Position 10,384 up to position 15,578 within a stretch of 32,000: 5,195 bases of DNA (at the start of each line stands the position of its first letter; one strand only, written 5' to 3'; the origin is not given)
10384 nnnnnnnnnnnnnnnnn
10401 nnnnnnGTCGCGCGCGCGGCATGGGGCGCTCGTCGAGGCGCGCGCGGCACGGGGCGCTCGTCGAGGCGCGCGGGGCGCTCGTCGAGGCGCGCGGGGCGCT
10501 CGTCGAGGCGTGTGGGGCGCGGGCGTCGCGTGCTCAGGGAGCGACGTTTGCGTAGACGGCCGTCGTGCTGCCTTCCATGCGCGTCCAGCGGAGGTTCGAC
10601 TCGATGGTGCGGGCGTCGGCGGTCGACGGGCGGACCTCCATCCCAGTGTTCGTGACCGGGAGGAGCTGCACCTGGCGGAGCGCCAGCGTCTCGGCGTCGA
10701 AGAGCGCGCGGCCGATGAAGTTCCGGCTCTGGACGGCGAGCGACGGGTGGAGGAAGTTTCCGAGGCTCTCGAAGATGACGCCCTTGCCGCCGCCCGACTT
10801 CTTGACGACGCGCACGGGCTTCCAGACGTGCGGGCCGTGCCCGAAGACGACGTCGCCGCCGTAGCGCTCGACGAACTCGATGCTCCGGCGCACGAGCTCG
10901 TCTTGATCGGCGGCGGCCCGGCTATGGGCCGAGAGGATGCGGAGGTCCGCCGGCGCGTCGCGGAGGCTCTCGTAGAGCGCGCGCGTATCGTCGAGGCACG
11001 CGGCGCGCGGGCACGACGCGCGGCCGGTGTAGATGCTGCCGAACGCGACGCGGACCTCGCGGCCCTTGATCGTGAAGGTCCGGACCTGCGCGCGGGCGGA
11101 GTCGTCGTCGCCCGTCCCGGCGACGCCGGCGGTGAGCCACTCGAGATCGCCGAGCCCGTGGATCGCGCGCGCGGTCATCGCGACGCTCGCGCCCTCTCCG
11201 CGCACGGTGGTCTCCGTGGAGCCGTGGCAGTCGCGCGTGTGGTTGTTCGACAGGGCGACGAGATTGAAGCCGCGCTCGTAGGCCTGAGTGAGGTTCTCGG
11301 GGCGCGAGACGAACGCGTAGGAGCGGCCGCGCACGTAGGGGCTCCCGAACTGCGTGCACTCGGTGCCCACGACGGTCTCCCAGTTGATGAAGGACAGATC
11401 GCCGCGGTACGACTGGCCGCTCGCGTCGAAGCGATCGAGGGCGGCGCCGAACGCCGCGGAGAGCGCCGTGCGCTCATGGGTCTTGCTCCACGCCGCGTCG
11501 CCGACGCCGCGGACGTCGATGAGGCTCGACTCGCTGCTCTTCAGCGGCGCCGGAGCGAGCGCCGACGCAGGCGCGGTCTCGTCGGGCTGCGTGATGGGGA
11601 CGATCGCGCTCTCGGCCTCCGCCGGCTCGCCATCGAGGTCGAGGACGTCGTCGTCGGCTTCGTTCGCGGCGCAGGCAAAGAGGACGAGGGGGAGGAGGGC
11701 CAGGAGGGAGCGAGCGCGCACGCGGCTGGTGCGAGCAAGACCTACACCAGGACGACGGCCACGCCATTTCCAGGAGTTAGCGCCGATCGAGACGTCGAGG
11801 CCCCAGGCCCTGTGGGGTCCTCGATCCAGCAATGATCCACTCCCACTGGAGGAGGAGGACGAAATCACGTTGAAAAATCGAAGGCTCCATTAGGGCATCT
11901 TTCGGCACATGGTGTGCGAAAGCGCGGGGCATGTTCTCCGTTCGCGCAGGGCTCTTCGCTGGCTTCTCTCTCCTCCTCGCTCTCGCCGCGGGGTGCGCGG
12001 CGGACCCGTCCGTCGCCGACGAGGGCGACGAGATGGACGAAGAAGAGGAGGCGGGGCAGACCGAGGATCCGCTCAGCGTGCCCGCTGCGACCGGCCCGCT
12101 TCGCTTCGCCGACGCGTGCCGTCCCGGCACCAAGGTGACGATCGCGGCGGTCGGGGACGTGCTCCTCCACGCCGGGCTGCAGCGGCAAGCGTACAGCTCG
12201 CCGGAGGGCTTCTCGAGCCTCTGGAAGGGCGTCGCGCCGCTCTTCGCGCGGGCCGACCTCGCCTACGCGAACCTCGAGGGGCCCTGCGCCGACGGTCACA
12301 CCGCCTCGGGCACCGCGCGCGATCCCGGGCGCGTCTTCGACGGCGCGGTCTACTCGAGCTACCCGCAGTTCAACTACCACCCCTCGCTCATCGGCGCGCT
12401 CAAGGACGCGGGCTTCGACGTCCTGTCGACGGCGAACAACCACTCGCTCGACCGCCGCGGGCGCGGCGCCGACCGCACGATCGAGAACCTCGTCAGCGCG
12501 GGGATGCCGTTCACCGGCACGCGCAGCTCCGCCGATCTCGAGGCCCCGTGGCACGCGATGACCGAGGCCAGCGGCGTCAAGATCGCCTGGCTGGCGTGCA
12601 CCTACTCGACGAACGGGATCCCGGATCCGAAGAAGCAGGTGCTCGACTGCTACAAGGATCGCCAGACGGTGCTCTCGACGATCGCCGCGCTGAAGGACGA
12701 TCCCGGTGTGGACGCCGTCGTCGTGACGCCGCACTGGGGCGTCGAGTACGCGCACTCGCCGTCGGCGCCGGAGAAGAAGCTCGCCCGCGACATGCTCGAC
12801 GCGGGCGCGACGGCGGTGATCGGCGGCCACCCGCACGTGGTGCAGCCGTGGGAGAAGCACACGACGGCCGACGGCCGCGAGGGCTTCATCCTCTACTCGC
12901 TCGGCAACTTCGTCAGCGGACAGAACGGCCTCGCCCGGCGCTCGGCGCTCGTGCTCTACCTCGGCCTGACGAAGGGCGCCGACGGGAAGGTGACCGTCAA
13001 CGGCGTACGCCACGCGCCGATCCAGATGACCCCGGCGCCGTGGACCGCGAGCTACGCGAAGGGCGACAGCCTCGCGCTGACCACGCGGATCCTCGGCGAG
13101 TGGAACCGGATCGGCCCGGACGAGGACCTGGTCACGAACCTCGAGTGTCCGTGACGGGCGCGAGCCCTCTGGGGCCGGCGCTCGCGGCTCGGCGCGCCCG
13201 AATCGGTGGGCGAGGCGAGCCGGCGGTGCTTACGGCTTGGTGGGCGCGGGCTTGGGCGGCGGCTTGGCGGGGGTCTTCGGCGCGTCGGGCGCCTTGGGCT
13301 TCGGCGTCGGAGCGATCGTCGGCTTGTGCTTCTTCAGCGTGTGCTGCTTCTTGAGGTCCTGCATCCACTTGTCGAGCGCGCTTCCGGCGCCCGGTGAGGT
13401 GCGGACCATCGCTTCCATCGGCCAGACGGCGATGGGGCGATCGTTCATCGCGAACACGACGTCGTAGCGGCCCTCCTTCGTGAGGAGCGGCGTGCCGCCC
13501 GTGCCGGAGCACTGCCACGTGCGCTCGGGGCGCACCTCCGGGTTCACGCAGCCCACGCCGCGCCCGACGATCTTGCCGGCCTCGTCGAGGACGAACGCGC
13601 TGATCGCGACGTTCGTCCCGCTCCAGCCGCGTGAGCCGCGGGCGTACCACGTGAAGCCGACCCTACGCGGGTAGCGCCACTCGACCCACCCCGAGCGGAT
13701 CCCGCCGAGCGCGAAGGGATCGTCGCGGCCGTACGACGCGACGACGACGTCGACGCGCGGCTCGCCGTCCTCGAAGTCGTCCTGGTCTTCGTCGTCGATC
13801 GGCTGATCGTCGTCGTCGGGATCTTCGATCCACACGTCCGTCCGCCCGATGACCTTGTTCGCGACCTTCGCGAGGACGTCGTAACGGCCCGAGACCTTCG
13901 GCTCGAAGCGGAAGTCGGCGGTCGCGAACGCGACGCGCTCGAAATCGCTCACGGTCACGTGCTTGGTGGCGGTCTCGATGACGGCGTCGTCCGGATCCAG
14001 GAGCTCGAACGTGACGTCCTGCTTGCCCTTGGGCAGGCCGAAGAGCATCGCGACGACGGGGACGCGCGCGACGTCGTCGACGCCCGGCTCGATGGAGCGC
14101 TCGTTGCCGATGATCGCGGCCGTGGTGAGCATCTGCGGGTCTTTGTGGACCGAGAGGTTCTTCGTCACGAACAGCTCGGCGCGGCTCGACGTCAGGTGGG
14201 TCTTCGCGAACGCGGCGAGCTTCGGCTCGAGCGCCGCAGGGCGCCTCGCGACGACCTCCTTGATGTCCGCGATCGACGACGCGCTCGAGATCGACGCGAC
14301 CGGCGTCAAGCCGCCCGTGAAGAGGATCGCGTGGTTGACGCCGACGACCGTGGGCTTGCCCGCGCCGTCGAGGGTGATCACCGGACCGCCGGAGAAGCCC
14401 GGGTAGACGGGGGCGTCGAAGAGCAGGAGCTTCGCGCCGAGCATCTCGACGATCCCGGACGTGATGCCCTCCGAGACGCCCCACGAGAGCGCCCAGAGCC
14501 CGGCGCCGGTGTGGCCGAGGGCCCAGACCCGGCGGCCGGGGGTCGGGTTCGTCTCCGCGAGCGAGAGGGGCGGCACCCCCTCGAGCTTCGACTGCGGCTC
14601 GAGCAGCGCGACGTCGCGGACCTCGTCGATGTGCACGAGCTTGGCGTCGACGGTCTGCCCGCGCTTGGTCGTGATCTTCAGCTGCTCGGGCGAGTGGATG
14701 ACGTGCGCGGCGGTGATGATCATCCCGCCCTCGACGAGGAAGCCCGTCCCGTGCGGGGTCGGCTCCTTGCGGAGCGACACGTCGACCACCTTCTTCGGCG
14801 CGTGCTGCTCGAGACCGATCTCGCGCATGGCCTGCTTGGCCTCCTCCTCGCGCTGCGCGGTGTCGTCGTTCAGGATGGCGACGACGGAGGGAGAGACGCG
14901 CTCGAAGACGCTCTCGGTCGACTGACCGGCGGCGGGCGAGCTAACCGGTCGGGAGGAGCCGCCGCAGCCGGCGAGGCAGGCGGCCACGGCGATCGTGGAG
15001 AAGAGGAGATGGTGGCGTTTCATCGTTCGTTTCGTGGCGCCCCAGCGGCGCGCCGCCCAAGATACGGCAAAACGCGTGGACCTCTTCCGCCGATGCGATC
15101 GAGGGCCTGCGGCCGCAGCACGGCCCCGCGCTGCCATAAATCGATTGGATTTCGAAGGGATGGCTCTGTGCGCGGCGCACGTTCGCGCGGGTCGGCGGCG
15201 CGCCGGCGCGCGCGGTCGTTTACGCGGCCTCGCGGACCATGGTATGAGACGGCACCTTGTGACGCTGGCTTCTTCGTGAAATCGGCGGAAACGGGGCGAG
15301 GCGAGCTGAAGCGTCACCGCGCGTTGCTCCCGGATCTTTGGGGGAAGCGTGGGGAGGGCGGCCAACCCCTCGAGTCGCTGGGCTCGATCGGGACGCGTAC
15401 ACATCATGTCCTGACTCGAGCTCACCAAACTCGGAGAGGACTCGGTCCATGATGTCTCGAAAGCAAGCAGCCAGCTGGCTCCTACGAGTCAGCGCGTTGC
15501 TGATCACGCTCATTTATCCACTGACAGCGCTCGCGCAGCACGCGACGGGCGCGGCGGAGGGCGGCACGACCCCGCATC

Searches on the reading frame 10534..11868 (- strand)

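Call 31: search_protein_families(library=pfam, proteins=[window:10534-11868:-], max_evalue=0.001)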
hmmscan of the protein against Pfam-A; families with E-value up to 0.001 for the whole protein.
window:10534-11868:- (444 aa): 1 family
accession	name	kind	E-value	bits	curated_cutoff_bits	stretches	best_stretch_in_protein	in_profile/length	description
PF09587.15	PGA_cap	-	1.3e-17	64.6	27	1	135-374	24-253/255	Bacterial capsule synthesis protein PGA_cap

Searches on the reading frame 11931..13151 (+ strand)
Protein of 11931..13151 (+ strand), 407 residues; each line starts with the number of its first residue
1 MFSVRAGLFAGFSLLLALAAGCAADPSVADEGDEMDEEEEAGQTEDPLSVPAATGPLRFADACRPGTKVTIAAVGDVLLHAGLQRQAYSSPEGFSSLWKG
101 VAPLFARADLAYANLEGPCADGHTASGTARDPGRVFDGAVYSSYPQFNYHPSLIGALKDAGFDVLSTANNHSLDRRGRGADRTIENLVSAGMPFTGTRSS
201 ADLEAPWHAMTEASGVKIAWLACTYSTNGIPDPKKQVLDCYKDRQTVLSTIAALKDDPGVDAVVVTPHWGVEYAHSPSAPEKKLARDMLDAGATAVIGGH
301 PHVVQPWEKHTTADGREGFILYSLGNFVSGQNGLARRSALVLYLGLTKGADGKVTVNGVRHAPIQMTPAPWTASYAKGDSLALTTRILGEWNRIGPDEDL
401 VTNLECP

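Call 31: search_protein_families(library=pfam, proteins=[window:11931-13151:+], max_evalue=0.001)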
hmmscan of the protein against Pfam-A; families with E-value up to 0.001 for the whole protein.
window:11931-13151:+ (407 aa): 1 family
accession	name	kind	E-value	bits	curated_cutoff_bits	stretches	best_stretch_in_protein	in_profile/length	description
PF09587.15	PGA_cap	-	1.8e-65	221.4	27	1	70-331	1-255/255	Bacterial capsule synthesis protein PGA_cap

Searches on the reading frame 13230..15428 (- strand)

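Call 31: search_protein_families(library=pfam, proteins=[window:13230-15428:-], max_evalue=0.001)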
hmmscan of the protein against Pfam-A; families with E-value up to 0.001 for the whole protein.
window:13230-15428:- (732 aa): 2 families
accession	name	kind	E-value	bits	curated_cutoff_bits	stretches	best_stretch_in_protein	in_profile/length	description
PF13365.12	Trypsin_2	-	2.1e-23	84.1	27.6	1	227-356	1-140/144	Trypsin-like peptidase domain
PF00089.32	Trypsin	-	3e-06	27.7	20.6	1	217-368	18-198/220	Trypsin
